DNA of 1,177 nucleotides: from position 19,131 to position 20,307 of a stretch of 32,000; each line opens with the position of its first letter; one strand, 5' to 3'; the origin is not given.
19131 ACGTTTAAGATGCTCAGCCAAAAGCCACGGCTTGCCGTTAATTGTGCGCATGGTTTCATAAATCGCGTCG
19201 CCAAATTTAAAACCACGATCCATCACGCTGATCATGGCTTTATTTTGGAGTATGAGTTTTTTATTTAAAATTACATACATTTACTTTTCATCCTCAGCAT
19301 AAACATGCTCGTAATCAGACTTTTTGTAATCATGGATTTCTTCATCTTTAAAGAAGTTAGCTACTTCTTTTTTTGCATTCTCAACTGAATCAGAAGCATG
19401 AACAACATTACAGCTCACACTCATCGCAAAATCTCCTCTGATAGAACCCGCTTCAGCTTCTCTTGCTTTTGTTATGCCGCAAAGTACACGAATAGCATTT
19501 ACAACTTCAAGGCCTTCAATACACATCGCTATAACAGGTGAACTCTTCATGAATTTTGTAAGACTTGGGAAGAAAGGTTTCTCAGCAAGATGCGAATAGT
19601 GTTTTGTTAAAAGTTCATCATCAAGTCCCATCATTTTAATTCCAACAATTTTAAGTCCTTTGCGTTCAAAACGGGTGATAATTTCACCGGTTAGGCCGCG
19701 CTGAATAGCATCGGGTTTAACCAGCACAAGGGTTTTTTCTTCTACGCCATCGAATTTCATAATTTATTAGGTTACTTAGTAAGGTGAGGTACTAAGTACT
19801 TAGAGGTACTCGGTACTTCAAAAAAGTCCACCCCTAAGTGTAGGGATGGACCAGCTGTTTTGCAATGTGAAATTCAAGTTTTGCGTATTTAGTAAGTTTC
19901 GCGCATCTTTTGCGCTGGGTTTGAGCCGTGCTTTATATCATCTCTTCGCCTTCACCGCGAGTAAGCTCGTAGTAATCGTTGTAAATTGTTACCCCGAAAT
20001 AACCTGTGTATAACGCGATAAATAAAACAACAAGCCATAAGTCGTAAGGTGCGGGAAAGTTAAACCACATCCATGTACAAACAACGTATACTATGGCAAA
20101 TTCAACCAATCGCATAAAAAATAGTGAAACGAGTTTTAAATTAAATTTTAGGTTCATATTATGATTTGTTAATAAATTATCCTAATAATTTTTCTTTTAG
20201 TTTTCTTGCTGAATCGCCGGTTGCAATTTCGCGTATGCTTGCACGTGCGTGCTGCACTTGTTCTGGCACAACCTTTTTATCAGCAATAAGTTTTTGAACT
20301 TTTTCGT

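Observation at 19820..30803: Five-gene operon of giant coiled-coil / glycine-zipper membrane proteins with no recognisable family: a candidate undescribed envelope or host-interaction apparatus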

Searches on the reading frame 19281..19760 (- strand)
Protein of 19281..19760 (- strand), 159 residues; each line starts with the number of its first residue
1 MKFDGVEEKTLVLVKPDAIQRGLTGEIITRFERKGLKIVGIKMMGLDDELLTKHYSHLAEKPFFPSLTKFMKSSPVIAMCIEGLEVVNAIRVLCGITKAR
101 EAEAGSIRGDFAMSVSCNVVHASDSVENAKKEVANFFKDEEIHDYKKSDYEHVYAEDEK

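Call 4: search_protein_families(library=pfam, proteins=[window:19281-19760:-], max_evalue=1)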
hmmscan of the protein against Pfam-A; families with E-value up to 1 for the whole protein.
window:19281-19760:- (159 aa): 2 families
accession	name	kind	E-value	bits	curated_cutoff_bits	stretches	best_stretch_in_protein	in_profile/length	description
PF00334.24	NDK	-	1.5e-52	177.5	27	1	8-142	1-135/135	Nucleoside diphosphate kinase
PF24199.1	DUF7424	-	0.099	12.8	27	1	105-151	19-62/196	Domain of unknown function (DUF7424)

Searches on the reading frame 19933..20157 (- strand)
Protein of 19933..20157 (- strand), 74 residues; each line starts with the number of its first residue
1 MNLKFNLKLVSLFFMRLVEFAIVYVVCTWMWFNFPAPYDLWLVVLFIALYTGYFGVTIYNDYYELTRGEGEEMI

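Call 4: search_protein_families(library=pfam, proteins=[window:19933-20157:-], max_evalue=1)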
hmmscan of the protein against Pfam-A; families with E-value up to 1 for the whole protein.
window:19933-20157:- (74 aa): 1 family
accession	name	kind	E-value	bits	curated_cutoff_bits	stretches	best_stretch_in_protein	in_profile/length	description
PF24195.1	DUF7420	-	0.25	11.9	27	1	8-51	43-87/124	Family of unknown function (DUF7420)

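Call 5: search_protein_families(library=phrogs, proteins=[window:19933-20157:-], max_evalue=1)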
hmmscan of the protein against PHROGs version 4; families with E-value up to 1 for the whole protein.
window:19933-20157:- (74 aa): 0 families

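Call 8: search_protein_families(library=ncbifam, proteins=[window:19933-20157:-], max_evalue=1)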
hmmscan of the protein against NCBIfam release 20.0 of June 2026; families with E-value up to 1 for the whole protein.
window:19933-20157:- (74 aa): 0 families

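Call 67: search_protein_families(library=padloc, proteins=[window:19933-20157:-], max_evalue=0.1)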
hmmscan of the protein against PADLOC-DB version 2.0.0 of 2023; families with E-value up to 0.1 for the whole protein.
window:19933-20157:- (74 aa): 0 families
